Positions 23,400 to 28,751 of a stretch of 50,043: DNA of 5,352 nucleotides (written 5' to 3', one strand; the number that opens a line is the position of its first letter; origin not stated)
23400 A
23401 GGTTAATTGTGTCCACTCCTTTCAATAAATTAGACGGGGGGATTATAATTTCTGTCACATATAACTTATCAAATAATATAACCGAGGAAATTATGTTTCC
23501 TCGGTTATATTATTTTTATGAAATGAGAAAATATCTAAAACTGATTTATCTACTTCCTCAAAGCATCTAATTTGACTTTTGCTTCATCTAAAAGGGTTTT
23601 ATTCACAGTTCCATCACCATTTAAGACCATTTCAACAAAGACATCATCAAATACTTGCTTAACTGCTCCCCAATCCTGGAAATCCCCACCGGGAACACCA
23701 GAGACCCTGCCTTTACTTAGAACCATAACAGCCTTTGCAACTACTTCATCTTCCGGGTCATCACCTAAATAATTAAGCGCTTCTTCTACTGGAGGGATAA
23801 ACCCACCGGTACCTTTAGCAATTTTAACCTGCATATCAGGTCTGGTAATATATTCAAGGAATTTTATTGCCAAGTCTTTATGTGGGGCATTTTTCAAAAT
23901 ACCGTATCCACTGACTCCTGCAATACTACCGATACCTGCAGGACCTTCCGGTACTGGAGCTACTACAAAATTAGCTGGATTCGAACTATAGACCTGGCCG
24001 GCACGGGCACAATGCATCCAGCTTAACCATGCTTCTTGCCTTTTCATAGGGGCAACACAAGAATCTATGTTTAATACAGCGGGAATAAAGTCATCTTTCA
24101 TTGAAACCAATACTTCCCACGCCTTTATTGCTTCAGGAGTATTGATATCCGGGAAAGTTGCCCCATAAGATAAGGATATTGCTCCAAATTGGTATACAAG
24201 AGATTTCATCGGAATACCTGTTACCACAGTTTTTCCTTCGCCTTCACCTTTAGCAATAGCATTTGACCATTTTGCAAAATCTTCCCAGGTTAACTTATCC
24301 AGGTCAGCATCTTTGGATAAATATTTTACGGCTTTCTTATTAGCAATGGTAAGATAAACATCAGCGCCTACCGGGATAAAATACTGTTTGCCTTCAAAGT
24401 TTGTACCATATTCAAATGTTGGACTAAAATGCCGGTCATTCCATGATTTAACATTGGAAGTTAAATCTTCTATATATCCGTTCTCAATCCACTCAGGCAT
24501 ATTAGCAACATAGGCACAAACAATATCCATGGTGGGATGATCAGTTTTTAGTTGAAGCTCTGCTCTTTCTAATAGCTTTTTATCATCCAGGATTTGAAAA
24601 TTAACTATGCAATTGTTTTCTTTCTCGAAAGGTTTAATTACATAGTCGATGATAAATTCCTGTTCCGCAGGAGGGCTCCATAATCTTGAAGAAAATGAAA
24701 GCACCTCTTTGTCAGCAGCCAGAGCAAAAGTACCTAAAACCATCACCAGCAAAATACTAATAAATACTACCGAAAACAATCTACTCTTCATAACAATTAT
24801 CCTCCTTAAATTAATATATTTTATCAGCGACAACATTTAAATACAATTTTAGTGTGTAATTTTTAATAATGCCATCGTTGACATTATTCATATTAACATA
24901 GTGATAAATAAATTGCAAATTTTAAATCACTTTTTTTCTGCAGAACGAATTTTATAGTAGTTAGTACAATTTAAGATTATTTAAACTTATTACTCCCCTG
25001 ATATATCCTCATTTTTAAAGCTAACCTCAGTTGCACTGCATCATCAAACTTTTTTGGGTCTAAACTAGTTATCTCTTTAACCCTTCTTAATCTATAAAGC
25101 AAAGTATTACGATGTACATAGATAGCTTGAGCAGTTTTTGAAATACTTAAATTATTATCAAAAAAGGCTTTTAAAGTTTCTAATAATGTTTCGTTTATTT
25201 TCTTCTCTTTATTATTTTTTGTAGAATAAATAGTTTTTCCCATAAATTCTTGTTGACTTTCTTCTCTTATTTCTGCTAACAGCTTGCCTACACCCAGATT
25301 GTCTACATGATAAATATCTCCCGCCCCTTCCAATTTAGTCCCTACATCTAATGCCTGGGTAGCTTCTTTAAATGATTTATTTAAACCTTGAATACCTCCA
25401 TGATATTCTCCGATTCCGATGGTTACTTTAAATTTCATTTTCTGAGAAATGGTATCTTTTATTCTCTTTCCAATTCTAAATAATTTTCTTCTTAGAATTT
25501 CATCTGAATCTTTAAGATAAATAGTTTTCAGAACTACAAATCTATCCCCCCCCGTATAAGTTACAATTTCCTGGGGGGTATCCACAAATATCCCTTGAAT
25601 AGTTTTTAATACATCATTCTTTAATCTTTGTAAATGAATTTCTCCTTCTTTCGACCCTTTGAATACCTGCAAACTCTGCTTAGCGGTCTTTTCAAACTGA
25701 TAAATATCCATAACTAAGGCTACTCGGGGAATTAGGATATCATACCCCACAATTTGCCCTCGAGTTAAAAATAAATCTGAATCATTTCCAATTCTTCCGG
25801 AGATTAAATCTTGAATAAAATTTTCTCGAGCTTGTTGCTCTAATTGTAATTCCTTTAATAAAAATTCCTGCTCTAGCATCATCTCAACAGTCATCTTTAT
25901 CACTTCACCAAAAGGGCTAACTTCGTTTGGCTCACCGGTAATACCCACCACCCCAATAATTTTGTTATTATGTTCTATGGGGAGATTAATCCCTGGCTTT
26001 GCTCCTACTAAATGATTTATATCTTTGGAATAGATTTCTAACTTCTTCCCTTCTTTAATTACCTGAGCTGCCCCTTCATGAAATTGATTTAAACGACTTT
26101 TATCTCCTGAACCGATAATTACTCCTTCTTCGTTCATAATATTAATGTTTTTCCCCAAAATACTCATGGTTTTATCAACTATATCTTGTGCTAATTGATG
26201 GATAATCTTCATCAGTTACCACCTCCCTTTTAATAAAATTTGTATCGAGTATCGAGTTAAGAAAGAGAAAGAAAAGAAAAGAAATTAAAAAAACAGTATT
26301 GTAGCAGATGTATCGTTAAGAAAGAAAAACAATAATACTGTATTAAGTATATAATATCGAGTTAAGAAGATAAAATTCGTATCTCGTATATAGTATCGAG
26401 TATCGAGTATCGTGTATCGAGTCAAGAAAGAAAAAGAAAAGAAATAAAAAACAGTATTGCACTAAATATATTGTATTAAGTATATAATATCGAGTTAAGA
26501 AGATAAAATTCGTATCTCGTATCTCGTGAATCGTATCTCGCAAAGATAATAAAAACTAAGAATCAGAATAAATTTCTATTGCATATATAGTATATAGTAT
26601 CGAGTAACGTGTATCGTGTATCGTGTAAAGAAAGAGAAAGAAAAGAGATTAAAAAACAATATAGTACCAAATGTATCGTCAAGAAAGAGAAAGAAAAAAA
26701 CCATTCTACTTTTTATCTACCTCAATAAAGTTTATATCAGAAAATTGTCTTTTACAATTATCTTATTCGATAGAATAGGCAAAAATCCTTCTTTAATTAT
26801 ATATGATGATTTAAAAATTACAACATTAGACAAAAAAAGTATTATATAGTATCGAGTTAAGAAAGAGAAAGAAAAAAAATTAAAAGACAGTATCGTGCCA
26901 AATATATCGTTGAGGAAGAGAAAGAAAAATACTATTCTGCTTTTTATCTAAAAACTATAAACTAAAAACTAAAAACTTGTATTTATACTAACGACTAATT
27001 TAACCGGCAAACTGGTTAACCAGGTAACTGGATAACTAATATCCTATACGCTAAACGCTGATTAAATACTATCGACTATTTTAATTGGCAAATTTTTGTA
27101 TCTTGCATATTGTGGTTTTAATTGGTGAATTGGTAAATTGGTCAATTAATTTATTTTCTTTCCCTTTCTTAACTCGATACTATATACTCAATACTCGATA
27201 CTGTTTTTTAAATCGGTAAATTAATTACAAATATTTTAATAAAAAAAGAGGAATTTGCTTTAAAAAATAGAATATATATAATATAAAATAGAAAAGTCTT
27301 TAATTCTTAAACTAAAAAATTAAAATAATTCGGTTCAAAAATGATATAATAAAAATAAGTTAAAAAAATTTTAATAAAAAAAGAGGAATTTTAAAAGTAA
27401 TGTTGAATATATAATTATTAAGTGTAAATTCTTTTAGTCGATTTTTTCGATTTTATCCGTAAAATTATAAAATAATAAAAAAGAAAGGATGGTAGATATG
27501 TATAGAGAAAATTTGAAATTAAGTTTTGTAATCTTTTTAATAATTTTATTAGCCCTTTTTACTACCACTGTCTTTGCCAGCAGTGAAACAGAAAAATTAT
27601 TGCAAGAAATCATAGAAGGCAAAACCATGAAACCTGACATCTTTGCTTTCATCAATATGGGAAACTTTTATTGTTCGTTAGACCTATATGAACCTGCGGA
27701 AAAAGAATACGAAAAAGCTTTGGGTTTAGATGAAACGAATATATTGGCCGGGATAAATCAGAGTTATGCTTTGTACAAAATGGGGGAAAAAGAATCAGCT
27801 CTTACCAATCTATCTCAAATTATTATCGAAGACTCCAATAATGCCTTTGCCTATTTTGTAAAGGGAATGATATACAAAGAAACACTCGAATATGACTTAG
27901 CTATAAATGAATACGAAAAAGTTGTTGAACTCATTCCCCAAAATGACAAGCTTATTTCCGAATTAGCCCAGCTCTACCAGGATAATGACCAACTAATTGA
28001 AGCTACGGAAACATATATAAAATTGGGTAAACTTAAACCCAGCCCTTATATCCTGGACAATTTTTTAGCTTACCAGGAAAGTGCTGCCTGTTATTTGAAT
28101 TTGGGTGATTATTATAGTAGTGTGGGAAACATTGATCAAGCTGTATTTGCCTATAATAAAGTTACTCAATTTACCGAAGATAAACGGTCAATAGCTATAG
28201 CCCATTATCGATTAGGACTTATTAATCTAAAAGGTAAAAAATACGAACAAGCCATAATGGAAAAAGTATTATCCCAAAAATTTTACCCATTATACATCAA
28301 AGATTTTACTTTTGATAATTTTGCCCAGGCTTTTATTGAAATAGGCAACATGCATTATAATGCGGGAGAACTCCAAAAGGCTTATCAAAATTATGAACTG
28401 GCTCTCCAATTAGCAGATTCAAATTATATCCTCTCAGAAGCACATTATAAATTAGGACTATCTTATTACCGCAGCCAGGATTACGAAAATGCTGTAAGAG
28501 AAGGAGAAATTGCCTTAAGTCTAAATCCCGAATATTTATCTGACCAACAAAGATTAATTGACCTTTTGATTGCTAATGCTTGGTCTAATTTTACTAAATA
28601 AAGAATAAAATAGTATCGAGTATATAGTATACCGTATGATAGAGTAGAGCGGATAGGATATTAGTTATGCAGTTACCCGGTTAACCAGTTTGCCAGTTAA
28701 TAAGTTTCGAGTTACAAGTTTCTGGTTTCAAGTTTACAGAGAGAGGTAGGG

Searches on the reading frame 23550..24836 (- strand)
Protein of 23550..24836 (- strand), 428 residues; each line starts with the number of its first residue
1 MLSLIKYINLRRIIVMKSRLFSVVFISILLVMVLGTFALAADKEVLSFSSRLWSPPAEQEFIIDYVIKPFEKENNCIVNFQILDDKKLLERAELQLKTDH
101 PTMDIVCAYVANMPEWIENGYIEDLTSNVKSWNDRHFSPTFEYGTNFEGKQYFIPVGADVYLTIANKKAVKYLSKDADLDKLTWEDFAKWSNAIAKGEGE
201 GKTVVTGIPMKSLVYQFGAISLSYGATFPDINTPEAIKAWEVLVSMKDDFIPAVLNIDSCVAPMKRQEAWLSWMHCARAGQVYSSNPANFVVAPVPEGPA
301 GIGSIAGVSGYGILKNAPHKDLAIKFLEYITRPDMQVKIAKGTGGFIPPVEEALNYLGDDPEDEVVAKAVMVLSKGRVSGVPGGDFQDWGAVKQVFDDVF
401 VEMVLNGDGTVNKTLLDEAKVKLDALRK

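Call 65: search_protein_families(library=pfam, proteins=[window:23550-24836:-], max_evalue=0.00001)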
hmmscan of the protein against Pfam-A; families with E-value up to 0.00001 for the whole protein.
window:23550-24836:- (428 aa): 2 families
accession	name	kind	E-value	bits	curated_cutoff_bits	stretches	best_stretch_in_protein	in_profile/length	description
PF13416.11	SBP_bac_8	-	3.1e-29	103.1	27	1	67-355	3-267/279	Bacterial extracellular solute-binding protein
PF01547.30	SBP_bac_1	-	1.2e-23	85.1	26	1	61-336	9-306/307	Bacterial extracellular solute-binding protein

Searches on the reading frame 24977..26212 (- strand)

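Call 65: search_protein_families(library=pfam, proteins=[window:24977-26212:-], max_evalue=0.00001)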
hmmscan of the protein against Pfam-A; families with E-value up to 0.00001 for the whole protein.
window:24977-26212:- (411 aa): 3 families
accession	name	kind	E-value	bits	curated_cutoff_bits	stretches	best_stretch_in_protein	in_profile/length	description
PF05651.19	Diacid_rec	-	6.3e-52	175.2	23.6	1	5-136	3-134/134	Putative sugar diacid recognition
PF13556.12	HTH_30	-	1.7e-23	82.6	27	1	343-400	1-58/59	PucR C-terminal helix-turn-helix domain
PF17853.6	GGDEF_2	-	5.7e-13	49.6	24.5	1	143-290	4-116/116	GGDEF-like domain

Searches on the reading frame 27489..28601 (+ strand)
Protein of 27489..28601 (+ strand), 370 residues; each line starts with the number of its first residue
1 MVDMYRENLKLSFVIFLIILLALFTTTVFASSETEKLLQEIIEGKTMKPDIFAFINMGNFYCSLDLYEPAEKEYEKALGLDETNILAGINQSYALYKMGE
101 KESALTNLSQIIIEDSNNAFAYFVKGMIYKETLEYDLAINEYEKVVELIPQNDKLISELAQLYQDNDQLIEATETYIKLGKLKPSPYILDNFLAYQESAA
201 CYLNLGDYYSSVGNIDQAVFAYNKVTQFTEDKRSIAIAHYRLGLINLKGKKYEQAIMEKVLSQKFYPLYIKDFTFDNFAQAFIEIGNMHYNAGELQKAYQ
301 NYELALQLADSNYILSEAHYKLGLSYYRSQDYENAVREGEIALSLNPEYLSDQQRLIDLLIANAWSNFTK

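Call 65: search_protein_families(library=pfam, proteins=[window:27489-28601:+], max_evalue=0.00001)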
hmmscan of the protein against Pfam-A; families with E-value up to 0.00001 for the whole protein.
window:27489-28601:+ (370 aa): 12 families
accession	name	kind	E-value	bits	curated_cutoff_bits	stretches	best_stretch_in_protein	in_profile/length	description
PF07719.23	TPR_2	-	4.9e-29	98.5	27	0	317-349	2-34/34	Tetratricopeptide repeat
PF00515.34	TPR_1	-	1.9e-24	84.9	27.8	0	279-311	1-33/34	Tetratricopeptide repeat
PF13181.12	TPR_8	-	6.7e-21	73.1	25.7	0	121-152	3-34/34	Tetratricopeptide repeat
PF13424.12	TPR_12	-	1.1e-15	58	30.1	0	279-340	3-69/77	Tetratricopeptide repeat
PF13432.12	TPR_16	-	1e-11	45.5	32.7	0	204-258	2-52/65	Tetratricopeptide repeat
PF13414.12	TPR_11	-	5.1e-11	42.5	26.8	0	134-166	9-41/42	TPR repeat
PF13428.12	TPR_14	-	4.5e-10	39.6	23.5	0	317-358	2-43/44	Tetratricopeptide repeat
PF23914.1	TPR_CcmH_CycH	-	5.4e-10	39.8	42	1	56-154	55-156/158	Cytochrome c-type biogenesis protein H TPR domain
PF13174.12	TPR_6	-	2.1e-08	34.7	26.3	0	317-336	1-20/33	Tetratricopeptide repeat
PF13431.12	TPR_17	-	9.9e-08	32.1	24.4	0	142-172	2-32/34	Tetratricopeptide repeat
PF25063.1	ARM_TT21_C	-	5.6e-07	30.1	35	0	172-263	101-193/209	Tetratricopeptide repeat protein 21 C-terminal ARM domain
PF14559.12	TPR_19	-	6.9e-07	29.9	25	0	135-185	7-57/68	Tetratricopeptide repeat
